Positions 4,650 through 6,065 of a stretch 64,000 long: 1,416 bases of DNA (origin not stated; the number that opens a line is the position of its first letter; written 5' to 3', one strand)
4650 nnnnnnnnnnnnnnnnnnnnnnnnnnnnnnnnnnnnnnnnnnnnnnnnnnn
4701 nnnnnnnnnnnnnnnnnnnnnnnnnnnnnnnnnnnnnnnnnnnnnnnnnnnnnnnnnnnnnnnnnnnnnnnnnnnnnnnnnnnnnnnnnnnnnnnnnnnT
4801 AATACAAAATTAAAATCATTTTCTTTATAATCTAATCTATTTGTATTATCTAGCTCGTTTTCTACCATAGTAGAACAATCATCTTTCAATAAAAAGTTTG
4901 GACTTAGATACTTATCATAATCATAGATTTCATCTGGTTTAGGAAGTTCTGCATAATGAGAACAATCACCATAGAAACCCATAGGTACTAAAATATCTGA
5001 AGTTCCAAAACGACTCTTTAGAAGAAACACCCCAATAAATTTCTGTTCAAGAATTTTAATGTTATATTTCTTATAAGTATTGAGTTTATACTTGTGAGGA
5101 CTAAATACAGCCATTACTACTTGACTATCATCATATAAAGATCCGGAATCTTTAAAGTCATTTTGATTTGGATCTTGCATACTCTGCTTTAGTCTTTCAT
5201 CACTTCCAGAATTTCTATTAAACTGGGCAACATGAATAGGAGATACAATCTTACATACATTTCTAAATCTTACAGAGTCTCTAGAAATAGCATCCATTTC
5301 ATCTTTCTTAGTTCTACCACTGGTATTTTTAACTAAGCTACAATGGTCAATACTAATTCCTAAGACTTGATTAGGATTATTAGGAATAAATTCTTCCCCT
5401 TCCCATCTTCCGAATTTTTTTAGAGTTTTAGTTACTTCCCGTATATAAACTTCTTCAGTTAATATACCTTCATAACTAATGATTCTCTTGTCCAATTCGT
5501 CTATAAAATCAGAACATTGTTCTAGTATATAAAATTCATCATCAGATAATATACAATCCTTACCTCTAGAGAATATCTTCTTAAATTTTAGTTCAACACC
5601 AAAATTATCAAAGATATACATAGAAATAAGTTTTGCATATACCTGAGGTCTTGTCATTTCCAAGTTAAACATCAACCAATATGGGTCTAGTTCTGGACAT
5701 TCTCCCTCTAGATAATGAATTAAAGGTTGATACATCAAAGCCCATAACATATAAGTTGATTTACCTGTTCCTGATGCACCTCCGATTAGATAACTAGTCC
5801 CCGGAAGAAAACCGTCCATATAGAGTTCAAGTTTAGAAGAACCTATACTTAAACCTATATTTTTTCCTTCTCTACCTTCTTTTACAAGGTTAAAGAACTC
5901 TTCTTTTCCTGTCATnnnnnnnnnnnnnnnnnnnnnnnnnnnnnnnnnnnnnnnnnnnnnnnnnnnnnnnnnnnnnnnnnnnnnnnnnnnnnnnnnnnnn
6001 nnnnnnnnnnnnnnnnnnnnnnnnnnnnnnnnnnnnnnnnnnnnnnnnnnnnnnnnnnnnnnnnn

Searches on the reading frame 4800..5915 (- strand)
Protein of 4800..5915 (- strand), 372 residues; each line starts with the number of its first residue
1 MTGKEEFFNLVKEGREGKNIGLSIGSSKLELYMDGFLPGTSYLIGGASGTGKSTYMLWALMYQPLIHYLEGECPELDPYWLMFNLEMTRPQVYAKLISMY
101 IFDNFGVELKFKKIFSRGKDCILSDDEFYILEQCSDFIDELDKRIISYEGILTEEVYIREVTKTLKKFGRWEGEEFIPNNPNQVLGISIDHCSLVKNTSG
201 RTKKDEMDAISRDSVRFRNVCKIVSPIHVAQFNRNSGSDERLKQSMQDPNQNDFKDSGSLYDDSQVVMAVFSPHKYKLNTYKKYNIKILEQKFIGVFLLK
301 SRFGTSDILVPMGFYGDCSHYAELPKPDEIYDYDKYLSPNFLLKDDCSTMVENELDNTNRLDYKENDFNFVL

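Call 55: search_protein_families(library=pfam, max_evalue=0.001, proteins=[window:4800-5915:-])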
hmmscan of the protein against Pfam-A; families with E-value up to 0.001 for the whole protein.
window:4800-5915:- (372 aa): 1 family
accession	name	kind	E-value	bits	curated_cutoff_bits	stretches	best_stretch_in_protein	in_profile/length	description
PF03796.21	DnaB_C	-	1.5e-12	47.9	27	1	21-320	1-252/255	DnaB-like helicase C terminal domain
